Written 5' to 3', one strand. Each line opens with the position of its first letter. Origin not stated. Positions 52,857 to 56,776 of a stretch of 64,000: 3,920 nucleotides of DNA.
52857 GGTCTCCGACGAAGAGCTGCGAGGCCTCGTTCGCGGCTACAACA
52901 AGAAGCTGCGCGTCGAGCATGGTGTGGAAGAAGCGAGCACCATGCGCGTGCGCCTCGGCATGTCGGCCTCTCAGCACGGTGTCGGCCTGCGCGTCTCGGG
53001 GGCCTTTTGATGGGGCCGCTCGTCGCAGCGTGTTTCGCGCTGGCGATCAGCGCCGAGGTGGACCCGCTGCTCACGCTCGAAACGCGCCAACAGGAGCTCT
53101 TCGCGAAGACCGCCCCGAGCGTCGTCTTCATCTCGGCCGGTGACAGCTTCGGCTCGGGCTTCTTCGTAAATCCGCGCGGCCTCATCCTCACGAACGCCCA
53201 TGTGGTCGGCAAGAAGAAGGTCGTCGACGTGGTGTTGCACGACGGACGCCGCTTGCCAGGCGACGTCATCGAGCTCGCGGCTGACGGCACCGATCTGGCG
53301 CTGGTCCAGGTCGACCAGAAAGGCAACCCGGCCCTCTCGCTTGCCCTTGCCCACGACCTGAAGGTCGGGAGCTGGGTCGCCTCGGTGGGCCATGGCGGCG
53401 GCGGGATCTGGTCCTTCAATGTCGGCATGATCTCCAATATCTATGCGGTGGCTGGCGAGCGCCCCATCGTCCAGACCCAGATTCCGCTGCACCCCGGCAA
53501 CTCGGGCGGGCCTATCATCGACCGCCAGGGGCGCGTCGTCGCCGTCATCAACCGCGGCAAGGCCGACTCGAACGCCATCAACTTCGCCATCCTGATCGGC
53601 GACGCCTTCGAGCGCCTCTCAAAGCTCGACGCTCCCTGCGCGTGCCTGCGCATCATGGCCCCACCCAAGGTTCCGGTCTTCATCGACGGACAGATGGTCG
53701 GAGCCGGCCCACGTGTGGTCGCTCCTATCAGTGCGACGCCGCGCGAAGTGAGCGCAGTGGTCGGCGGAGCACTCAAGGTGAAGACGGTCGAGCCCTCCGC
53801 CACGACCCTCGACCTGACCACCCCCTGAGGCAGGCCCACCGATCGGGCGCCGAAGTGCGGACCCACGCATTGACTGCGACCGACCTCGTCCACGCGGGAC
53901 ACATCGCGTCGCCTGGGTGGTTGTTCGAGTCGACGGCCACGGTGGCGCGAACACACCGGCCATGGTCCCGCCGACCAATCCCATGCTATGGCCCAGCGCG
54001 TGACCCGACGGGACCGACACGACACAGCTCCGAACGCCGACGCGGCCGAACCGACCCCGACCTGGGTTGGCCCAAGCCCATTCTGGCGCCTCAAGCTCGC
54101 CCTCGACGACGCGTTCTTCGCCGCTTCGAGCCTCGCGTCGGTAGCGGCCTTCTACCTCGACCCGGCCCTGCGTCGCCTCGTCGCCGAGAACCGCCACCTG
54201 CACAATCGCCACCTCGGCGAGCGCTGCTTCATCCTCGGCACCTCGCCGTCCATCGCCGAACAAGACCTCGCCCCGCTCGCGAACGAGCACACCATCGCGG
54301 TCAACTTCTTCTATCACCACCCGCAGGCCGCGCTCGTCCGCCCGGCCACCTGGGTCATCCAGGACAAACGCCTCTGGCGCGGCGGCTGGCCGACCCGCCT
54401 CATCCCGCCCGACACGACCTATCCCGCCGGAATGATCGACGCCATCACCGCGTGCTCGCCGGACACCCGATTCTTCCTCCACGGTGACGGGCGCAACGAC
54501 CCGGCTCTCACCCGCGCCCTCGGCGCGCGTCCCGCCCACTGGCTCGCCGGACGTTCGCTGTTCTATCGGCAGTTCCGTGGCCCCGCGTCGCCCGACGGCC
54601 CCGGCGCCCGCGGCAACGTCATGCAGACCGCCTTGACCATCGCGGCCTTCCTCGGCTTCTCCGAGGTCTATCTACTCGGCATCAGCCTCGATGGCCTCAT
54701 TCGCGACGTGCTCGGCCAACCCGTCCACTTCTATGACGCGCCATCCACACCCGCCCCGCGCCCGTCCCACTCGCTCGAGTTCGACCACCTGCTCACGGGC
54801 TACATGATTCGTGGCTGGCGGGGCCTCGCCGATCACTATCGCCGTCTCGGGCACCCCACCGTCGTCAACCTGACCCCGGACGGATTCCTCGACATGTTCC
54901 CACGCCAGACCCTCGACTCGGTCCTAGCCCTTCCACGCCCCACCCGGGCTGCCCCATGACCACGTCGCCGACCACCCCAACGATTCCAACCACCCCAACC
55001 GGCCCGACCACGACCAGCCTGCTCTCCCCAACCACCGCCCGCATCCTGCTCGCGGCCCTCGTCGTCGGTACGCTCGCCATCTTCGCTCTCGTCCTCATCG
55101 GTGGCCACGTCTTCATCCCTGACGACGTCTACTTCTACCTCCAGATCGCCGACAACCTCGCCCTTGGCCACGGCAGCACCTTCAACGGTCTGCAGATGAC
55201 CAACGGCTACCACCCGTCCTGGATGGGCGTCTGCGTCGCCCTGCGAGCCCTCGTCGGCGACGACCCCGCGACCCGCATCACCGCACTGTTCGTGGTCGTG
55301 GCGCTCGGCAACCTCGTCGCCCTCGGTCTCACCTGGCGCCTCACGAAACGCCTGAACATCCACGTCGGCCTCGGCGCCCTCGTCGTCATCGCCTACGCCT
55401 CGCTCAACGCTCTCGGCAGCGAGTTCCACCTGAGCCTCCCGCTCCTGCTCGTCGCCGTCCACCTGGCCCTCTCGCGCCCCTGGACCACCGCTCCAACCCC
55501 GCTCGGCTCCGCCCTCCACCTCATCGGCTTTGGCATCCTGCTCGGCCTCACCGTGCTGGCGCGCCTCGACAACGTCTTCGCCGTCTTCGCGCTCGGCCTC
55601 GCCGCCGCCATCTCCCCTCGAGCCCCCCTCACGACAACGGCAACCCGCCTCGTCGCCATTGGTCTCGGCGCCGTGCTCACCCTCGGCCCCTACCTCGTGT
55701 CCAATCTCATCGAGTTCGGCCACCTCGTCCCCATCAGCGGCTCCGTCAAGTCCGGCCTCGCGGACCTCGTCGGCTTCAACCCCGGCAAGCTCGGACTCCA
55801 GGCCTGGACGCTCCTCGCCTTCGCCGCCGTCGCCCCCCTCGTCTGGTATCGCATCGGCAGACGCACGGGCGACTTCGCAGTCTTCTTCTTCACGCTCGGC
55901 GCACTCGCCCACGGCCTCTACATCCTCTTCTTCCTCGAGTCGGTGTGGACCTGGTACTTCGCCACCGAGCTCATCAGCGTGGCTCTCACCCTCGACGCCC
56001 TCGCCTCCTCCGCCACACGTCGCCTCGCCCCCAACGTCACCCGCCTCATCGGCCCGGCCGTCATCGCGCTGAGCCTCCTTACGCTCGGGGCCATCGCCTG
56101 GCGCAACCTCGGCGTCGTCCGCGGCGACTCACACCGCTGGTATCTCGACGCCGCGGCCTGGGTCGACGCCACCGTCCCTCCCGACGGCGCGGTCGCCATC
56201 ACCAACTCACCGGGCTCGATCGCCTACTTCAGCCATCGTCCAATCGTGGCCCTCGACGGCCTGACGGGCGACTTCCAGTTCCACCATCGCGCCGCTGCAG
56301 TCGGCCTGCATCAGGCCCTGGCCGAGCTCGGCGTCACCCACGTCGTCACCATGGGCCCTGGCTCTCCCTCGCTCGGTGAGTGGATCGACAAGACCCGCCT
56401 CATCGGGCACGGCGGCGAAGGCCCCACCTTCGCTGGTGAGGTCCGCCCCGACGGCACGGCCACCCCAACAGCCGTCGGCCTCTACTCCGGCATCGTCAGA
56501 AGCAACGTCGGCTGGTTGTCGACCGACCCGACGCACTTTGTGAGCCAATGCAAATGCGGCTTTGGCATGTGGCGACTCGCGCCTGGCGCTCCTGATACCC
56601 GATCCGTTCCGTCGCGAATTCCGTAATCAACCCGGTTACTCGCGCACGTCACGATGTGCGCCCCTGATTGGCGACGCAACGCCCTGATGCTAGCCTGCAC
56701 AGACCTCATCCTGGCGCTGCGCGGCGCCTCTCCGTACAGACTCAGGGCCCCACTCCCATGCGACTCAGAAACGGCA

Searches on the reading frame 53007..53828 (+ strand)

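Call 14: search_protein_families(library=pfam, proteins=[window:53007-53828:+], max_evalue=0.001)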
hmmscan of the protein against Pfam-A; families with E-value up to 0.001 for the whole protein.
window:53007-53828:+ (273 aa): 3 families
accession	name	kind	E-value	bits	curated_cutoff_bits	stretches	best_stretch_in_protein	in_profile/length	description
PF13365.12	Trypsin_2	-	2.5e-30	106.6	27.6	1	49-180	1-144/144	Trypsin-like peptidase domain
PF00089.32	Trypsin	-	4.4e-11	43.5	20.6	1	35-195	11-211/220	Trypsin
PF10459.15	Peptidase_S46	-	0.00013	21.2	22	0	45-67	45-67/698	Peptidase S46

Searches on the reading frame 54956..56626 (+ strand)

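Call 14: search_protein_families(library=pfam, proteins=[window:54956-56626:+], max_evalue=0.001)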
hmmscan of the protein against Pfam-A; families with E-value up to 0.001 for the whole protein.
window:54956-56626:+ (556 aa): 0 families

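Call 47: search_protein_families(library=ncbifam, proteins=[window:54956-56626:+], max_evalue=0.01)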
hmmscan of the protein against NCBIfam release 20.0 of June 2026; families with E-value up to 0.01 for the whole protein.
window:54956-56626:+ (556 aa): 1 family
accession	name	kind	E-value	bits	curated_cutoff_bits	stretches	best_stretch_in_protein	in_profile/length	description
NF047440.1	LA3751_2_3_fam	subfamily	4.6e-07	29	200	1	109-264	99-254/460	LA_3751/LA_3752 family putative glycosyltransferase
